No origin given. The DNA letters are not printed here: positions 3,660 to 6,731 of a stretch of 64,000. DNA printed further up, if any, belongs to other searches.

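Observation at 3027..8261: Two-gene module: Zn-ribbon / prion-like / (GPPGPKK)n repeat protein followed by a 923-aa SF2 helicase, flanked by a Zn-finger membrane protein and a PriS-like primase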

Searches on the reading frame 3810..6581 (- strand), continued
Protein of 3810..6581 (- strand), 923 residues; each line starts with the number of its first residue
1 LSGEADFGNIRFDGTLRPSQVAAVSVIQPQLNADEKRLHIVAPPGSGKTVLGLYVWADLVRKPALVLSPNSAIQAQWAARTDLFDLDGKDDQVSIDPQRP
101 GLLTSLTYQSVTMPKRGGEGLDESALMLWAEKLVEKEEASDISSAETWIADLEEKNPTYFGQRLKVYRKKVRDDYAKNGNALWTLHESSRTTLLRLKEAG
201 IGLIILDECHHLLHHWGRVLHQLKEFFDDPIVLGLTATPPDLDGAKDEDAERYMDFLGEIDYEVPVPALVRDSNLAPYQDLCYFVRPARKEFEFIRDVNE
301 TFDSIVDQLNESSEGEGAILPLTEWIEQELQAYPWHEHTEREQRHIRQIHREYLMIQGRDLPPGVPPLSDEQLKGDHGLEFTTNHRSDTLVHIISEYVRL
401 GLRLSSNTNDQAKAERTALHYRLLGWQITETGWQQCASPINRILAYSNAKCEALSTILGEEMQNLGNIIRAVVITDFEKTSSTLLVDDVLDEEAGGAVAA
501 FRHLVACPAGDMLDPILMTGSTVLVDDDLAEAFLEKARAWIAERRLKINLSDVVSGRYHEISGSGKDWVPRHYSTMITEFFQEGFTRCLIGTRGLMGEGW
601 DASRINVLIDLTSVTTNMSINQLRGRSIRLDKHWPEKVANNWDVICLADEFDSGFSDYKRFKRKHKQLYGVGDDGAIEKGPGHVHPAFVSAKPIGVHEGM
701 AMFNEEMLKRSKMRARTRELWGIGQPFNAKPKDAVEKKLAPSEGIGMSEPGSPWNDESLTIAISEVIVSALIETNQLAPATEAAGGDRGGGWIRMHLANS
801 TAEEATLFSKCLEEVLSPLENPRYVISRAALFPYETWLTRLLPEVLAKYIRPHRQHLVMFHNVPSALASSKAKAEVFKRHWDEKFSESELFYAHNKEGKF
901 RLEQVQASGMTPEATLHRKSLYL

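Call 44: search_protein_families(library=pfam, proteins=[P0140, P0131, P0243, P0134, P0163, L083:1342-4713:+], max_evalue=0.01)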
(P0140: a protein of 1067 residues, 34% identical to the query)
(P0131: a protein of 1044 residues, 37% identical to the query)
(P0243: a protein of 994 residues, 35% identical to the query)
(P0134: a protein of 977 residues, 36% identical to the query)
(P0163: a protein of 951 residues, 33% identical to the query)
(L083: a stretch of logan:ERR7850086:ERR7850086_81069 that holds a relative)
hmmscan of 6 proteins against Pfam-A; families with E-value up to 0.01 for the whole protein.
P0140 (1067 aa): 5 families
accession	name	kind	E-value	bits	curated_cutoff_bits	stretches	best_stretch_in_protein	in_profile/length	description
PF04851.21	ResIII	-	4.4e-13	49.9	22.5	1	84-313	2-163/164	Type III restriction enzyme, res subunit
PF24463.1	DUF7577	-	1e-07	31.8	28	1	20-45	1-26/27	Domain of unknown function (DUF7577)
PF00270.35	DEAD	-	1.3e-05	25.4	26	0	257-313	97-161/167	DEAD/DEAH box helicase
PF12773.13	DZR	-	0.00013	22.5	27.3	1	24-45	1-22/45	Double zinc ribbon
PF13240.11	Zn_Ribbon_1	-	0.00019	21.5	25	1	24-45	2-23/23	zinc-ribbon domain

P0131 (1044 aa): 14 families
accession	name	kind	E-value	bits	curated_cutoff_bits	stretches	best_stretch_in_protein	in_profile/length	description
PF04851.21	ResIII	-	1.5e-20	74.2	22.5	1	149-380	4-163/164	Type III restriction enzyme, res subunit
PF12773.13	DZR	-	4.8e-17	62.3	27.3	2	33-76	1-45/45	Double zinc ribbon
PF13240.11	Zn_Ribbon_1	-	8.8e-14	51.2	25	2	57-77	1-21/23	zinc-ribbon domain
PF13248.11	Zn_ribbon_3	-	2.8e-12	46.1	27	2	32-54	4-26/26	zinc-ribbon domain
PF00270.35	DEAD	-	1.5e-08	35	26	1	305-382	81-162/167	DEAD/DEAH box helicase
PF17032.10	Zn_ribbon_15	-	2.9e-05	25.2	28.9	0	30-51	52-73/73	zinc-ribbon family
PF00176.29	SNF2-rel_dom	-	4.5e-05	23.1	24.9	1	157-388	39-171/290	SNF2-related domain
PF18912.6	DZR_2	-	8.2e-05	22.8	27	1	32-75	9-55/56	Double zinc ribbon domain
PF13191.12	AAA_16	-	9.5e-05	23.4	32.6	1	147-282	2-113/167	AAA ATPase domain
PF10571.15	UPF0547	-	0.0001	22.8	29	2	32-53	2-23/26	Uncharacterised protein family UPF0547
PF13401.12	AAA_22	-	0.00039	21.2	27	0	172-218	9-59/130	AAA domain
PF00271.37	Helicase_C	-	0.0063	17.2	23.5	0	707-760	57-109/110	Helicase conserved C-terminal domain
PF07652.20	Flavi_DEAD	-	0.0065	16.9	21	0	317-383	70-140/148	Flavivirus DEAD domain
PF12172.15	zf-ChsH2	-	0.0089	16.2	23.2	1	58-79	14-35/37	ChsH2, rubredoxin-like zinc ribbon domain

P0243 (994 aa): 5 families
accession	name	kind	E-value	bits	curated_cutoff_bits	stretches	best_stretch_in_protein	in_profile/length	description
PF04851.21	ResIII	-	5.3e-21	75.7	22.5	2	117-221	6-120/164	Type III restriction enzyme, res subunit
PF00270.35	DEAD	-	9.3e-09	35.7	26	1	275-342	89-164/167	DEAD/DEAH box helicase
PF13639.12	zf-RING_2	-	4.8e-06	27.2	27.3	1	29-72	2-44/44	Ring finger domain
PF12773.13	DZR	-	0.0042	17.6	27.3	0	6-49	1-44/45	Double zinc ribbon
PF13401.12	AAA_22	-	0.0079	17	27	0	289-318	73-100/130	AAA domain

P0134 (977 aa): 3 families
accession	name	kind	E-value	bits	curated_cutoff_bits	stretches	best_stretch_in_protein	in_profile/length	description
PF04851.21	ResIII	-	4e-21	76.1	22.5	1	15-242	2-163/164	Type III restriction enzyme, res subunit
PF00270.35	DEAD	-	3.8e-12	46.7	26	2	154-242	71-161/167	DEAD/DEAH box helicase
PF13401.12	AAA_22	-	0.0068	17.2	27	0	192-231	73-109/130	AAA domain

P0163 (951 aa): 5 families
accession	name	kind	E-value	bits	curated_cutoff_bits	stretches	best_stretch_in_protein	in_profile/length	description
PF04851.21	ResIII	-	4.5e-18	66.1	22.5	1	6-228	3-163/164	Type III restriction enzyme, res subunit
PF00270.35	DEAD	-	1.5e-09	38.2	26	1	186-230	115-163/167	DEAD/DEAH box helicase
PF00271.37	Helicase_C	-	0.00028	21.6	23.5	1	555-604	61-109/110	Helicase conserved C-terminal domain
PF13401.12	AAA_22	-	0.00031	21.5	27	0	28-203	7-100/130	AAA domain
PF18766.7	SWI2_SNF2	-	0.0019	18.3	26.7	1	168-242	98-170/221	SWI2/SNF2 ATPase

L083:1342-4713:+ (1123 aa): 7 families
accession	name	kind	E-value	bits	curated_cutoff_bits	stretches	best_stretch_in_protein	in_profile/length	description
PF04851.21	ResIII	-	4.8e-15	56.3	22.5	1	182-409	3-163/164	Type III restriction enzyme, res subunit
PF12773.13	DZR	-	4.1e-10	40.1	27.3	1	4-49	1-45/45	Double zinc ribbon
PF13240.11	Zn_Ribbon_1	-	5.4e-09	36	25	2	30-51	1-22/23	zinc-ribbon domain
PF13248.11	Zn_ribbon_3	-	8.1e-08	31.9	27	2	31-52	5-26/26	zinc-ribbon domain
PF00270.35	DEAD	-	7.9e-06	26.1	26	0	367-411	115-162/167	DEAD/DEAH box helicase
PF13481.12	AAA_25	-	0.00016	21.8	27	0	275-382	50-156/195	AAA domain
PF18912.6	DZR_2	-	0.0013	18.9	27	1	2-48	8-55/56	Double zinc ribbon domain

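Call 46: predict_structure(alignment_id=A2)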
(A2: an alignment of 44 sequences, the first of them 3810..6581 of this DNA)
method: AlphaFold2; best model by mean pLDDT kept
length: 923 residues; sequences in the alignment: 44
mean_pLDDT: 85.2   pTM: 0.81
mean pLDDT of the five models: 85.2, 84.7, 84.3, 84.2, 81.1
residues with pLDDT >= 90: 394; 70-90: 441; 50-70: 70; < 50: 18
segments of 3 or more residues with pLDDT < 50: 1-3, 378-382, 743-750
pLDDT, mean of each block of 10 residues (from residue 1): 56 84 88 86 83 91 91 83 74 87 91 70 86 85 91 92 86 72 81 91 91 77 86 87 66 85 86 91 94 83 84 89 90 65 73 84 80 54 63 90 92 90 85 83 90 96 95 89 68 88 94 93 94 97 95 94 91 89 95 76 91 71 84 93 91 82 87 91 89 76 94 95 84 87 42 75 95 96 89 91 93 91 91 76 75 81 96 97 90 94 88 81 86
secondary structure, 60 per line:
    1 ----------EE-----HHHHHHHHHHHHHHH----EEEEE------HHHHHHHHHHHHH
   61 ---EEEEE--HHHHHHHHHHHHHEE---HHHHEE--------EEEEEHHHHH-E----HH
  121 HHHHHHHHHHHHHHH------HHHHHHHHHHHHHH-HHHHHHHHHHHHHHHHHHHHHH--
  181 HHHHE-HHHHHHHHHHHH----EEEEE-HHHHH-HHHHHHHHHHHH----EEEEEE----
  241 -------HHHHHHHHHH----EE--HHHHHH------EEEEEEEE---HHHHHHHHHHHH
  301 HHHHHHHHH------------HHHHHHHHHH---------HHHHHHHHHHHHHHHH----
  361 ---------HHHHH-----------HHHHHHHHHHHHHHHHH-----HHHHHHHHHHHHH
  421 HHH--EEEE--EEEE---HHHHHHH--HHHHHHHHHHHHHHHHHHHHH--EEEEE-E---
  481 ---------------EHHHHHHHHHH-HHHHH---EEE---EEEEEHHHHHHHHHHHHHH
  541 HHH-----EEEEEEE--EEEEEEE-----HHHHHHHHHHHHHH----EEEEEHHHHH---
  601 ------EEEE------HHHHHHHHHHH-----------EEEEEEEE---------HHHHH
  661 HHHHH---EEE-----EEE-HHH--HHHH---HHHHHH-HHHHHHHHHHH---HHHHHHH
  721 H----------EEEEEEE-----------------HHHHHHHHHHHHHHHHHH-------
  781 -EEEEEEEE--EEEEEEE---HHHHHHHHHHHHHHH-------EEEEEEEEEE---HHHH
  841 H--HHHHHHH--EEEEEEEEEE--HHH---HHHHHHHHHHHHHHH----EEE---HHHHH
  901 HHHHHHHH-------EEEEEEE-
elements in order (helices of 4 or more, strands of 3 or more residues): H18-32 E37-41 H48-60 E64-68 H71-83 H89-92 E103-107 H108-112 H119-135 H142-155 H157-178 H181-184 H187-198 E203-207 H209-213 H215-226 E231-236 H248-257 H266-271 E278-285 H289-309 H322-331 H341-356 H370-374 H386-402 H408-423 E426-429 E432-435 H439-445 H448-468 E471-475 H497-506 H508-512 E516-518 E522-526 H527-543 E549-555 E558-564 H570-583 E588-592 H593-597 E607-610 H617-627 E639-646 H656-665 E669-671 E677-679 H686-689 H693-698 H700-710 H714-721 E732-738 H756-773 E782-789 E792-798 H802-816 E824-833 H837-841 H844-850 E853-862 H871-885 E890-892 H896-908 E916-922
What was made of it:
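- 5727..6554 (-): Helicase residues 10-285: RecA1 with Q motif (RPSQ 17-20), motif I (PPGSGKT 43-49), Ia, Ib, II (DECHH 207-211), III (TATPP 236-240) and a helical insertion at about residues 113-200. Secondary structure (call 46).
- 5172..5717 (-): Helicase residues 289-470: all-helical inter-domain insert. AF2 secondary structure (call 46).
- On SF2 helicase superfamily (DExH): Two RecA-like alpha/beta domains in the AF2 model (call 46).
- Closest known: Hef and RIG-I-like / Dicer helicases. Different: Here it lies between RecA1 and RecA2 (call 46).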

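Call 48: fold_search(model_id=the predicted structure, library=pdb)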
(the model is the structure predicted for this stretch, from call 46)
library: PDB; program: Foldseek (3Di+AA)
matches with E <= 10: 1160; with E <= 0.001: 394
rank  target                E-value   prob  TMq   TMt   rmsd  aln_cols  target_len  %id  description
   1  6p4o_C                2.9e-13  1.00  0.23  0.41  10.8       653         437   15  Complex of XPB helicase with Bax1 endonuclease from Sulfurisphaera tokodaii at 3.15 Angstroms resolution (released 2020-06-03)
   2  5tnu_A                5.7e-13  1.00  0.17  0.33  22.4       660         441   17  S. tokodaii XPB II crystal structure at 3.0 Angstrom resolution (released 2017-11-01)
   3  6g19_A                1.1e-12  1.00  0.30  0.39  21.7       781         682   16  CryoEM structure of the MDA5-dsRNA filament with 74-degree helical twist (released 2018-11-21)
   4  6p4o_A                1.7e-12  1.00  0.24  0.43  12.4       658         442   16  Complex of XPB helicase with Bax1 endonuclease from Sulfurisphaera tokodaii at 3.15 Angstroms resolution (released 2020-06-03)
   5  6p4f_C                3.5e-12  1.00  0.31  0.63   8.2       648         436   16  Crystal structure of the XPB-Bax1-forked DNA ternary complex (released 2020-06-17)
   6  6gkm_A                6.1e-12  1.00  0.29  0.38  21.4       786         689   16  CryoEM structure of the MDA5-dsRNA filament in complex with ATP (10 mM) (released 2018-11-21)
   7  6p4w_A                7.5e-12  1.00  0.23  0.40  12.0       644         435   16  XPB helicase in a complex with truncated Bax1 from Sulfurisphaera tokodaii at 2.96 Angstrom resolution (released 2020-06-03)
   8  9f1u_A                7.5e-12  1.00  0.30  0.40  20.5       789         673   14  Cryo-EM structure of the I923V MDA5-dsRNA filament with ADP-AlF4 bound and 81-degree helical twist (released 2025-02-26)
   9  6p4o_E                1.1e-11  1.00  0.23  0.40  12.2       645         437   18  Complex of XPB helicase with Bax1 endonuclease from Sulfurisphaera tokodaii at 3.15 Angstroms resolution (released 2020-06-03)
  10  7o4l_7                1.2e-11  1.00  0.32  0.48   8.1       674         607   12  Yeast TFIIH in the expanded state within the pre-initiation complex (released 2021-06-16)
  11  7to0_A                1.3e-11  1.00  0.30  0.39  19.3       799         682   13  Cryo-EM structure of RIG-I in complex with OHdsRNA (released 2022-11-02)
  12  7bkp_A                1.4e-11  1.00  0.29  0.37  21.2       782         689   15  CryoEM structure of disease related M854K MDA5-dsRNA filament in complex with ATP (released 2021-11-17)
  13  7egb_6                1.5e-11  1.00  0.31  0.46   8.8       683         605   12  TFIID-based holo PIC on SCP promoter (released 2021-05-05)
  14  9tel_A                1.7e-11  1.00  0.29  0.39  19.8       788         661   14  Structure of chicken LGP2 bound to 10-mer RNA mismatched duplex that mimics the influenza B virus vRNA promoter (panha (released 2025-12-31)
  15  5jaj_A                2.5e-11  1.00  0.27  0.37  20.2       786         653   12  Structure of chicken LGP2 witha 5'p 10-mer dsRNA and ADP-AlF4-Mg. (released 2016-06-01)
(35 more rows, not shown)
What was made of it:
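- On SF2 helicase superfamily (DExH): SF2 fold matches (call 48).
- Closest known: Hef and RIG-I-like / Dicer helicases. Same: High-probability Foldseek matches over 650-800 columns (call 48), and a helical domain inserted in the motor.
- Foldseek top hits are XPB-Bax1, TFIIH XPB, RIG-I/MDA5 and Hef (call 48). RIG-I, MDA5 and Dicer helicases are among the best structural matches (call 48).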

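Call 55: find_encoding_contigs(protein=P0290, flank=7000, max_places=2)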
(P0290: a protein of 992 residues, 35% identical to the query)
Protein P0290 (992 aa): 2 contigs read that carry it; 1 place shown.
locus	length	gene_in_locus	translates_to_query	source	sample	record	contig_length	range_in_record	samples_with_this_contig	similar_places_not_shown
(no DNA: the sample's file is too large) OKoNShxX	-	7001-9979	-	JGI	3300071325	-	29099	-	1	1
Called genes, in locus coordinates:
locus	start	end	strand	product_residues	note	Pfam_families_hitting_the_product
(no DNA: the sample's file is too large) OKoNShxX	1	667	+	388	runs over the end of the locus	PF14516:AAA_35, PF13191:AAA_16 (weak), PF13401:AAA_22 (weak)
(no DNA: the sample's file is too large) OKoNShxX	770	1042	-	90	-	-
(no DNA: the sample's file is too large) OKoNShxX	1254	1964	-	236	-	PF24038:DUF7347 (weak), PF00293:NUDIX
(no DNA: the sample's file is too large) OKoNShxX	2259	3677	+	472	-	PF01018:GTP1_OBG, PF01926:MMR_HSR1, PF02421:FeoB_N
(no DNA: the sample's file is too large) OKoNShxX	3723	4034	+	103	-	-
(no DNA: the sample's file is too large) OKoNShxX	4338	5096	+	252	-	-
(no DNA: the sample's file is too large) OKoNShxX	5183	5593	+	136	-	-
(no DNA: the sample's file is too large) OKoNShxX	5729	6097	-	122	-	-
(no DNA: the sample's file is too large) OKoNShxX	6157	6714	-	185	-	-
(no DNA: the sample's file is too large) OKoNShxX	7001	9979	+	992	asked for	PF00270:DEAD (faint), PF04851:ResIII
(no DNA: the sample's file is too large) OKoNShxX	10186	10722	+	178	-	-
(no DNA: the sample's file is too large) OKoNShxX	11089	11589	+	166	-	-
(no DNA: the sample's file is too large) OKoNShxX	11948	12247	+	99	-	-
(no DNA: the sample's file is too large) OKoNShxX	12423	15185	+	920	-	PF00133:tRNA-synt_1, PF09334:tRNA-synt_1g, PF13603:tRNA-synt_1_2, PF00133:tRNA-synt_1, PF08264:Anticodon_1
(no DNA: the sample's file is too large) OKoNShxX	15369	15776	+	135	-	-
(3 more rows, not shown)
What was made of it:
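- An Obg GTPase is nearby for P0290 (call 55).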

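Call 56: find_encoding_contigs(protein=P0338, flank=7000, max_places=1)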
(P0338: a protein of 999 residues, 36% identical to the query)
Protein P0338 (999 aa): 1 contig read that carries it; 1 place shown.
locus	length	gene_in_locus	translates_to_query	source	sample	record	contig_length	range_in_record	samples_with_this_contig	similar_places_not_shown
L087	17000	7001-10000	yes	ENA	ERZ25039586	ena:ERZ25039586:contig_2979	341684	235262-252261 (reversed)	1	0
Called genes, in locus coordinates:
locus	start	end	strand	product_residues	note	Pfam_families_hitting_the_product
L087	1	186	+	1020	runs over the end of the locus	PF00211:Guanylate_cyc (weak), PF13401:AAA_22, PF17874:TPR_MalT (weak)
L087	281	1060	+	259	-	PF01135:PCMT (weak), PF01209:Ubie_methyltran, PF01728:FtsJ (faint), PF13649:Methyltransf_25, PF13847:Methyltransf_31, PF08241:Methyltransf_11, PF08242:Methyltransf_12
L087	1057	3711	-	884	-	PF00211:Guanylate_cyc, PF25872:HTH_77, PF13424:TPR_12 (faint)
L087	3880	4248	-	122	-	-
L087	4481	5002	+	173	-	-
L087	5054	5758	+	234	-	-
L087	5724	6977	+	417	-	-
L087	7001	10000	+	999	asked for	PF00270:DEAD (faint), PF04851:ResIII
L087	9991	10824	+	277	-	PF10672:Methyltrans_SAM, PF03602:Cons_hypoth95 (weak)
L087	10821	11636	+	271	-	PF22435:MRM3-like_sub_bind, PF00588:SpoU_methylase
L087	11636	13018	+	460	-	PF01134:GIDA (faint), PF03486:HI0933_like (faint), PF07992:Pyr_redox_2, PF12831:FAD_oxidored (weak), PF13450:NAD_binding_8 (faint), PF13738:Pyr_redox_3 (faint), PF00070:Pyr_redox, PF02852:Pyr_redox_dim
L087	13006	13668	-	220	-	PF01979:Amidohydro_1 (weak), PF07969:Amidohydro_3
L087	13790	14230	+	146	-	-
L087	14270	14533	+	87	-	-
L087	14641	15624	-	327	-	PF00710:Asparaginase, PF17763:Asparaginase_C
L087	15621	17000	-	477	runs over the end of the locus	PF00535:Glycos_transf_2, PF13641:Glyco_tranf_2_3, PF13506:Glyco_transf_21, PF13632:Glyco_trans_2_3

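Call 58: find_related_loci(query=A3, collection=metagenome_contigs, flank=5000)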
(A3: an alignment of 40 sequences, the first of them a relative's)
Query A3 (999 aa) in metagenome_contigs; peptide patterns used: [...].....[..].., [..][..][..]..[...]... (x = any residue, [..] = any of these).
600 stretches matched a pattern (row limit reached: there are more); 119 encode a relative of the query (tblastn E <= 1e-3); the best 80 are kept; 80 distinct loci.
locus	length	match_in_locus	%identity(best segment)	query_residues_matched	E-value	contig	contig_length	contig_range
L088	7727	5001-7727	72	11-918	0e+0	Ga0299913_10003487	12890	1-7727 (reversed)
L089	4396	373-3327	44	16-999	0e+0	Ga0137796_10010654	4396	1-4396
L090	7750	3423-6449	40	16-999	0e+0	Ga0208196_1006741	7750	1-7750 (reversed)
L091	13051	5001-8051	39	12-985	1e-176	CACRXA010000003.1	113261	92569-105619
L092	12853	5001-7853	34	23-971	5e-159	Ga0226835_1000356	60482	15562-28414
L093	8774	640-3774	35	24-968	5e-156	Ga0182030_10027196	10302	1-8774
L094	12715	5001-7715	32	49-990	4e-132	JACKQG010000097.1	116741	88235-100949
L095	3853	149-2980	36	24-971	1e-129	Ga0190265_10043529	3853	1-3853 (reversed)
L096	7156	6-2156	37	49-743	6e-126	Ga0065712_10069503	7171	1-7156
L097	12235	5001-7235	36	48-788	2e-125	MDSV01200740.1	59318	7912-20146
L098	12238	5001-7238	36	19-740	2e-125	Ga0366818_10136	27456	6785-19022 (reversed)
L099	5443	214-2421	36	13-741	3e-126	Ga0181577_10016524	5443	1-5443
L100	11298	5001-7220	36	10-749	2e-125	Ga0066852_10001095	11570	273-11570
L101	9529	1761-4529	35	21-981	5e-125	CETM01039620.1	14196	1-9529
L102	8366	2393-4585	36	16-741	1e-122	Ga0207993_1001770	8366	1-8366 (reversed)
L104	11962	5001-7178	34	21-741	1e-120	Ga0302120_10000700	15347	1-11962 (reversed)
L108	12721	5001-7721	32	21-979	1e-126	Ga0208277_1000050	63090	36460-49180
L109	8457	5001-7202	34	15-741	6e-119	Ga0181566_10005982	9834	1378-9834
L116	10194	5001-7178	36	21-740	3e-116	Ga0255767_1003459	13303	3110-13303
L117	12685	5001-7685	36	48-979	4e-116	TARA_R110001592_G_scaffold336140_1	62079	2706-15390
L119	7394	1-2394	35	196-983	8e-116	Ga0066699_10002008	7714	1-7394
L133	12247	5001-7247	35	21-754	9e-122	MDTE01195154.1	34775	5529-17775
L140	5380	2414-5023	27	24-985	5e-63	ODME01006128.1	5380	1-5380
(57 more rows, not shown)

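Call 65: find_related_loci(query=window:3810-6581:-, collection=viral_contigs, flank=5000)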
Query window:3810-6581:- (923 aa) in viral_contigs; peptide patterns used: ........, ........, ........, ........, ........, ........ (x = any residue, [..] = any of these).
2 stretches matched a pattern, but none encodes a relative of the query by tblastn (E <= 1e-3).

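Call 66: find_related_loci(query=A2, collection=viral_contigs, flank=5000)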
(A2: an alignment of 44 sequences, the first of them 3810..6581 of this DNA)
Query A2 (923 aa) in viral_contigs; peptide patterns used: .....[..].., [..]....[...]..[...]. (x = any residue, [..] = any of these).
164 stretches matched a pattern; 5 encode a relative of the query (tblastn E <= 1e-3); 5 distinct loci.
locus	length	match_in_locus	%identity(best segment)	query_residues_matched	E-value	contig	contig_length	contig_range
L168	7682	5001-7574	23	1-868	2e-51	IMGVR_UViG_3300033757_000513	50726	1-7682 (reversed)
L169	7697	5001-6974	29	8-721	1e-30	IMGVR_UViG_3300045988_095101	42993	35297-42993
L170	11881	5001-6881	30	41-721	3e-27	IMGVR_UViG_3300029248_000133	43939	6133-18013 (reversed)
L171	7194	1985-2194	35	9-84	3e-8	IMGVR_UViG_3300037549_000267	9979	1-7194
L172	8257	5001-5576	42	12-280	2e-6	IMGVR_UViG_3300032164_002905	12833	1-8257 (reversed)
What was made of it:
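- No close viral relatives, and only 5 remote ones among 2.9 million viral contigs (calls 65, 66).
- Tried and rejected: Viral-contig scans found no relative with the single protein and five remote ones with the family profile (calls 65, 66).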
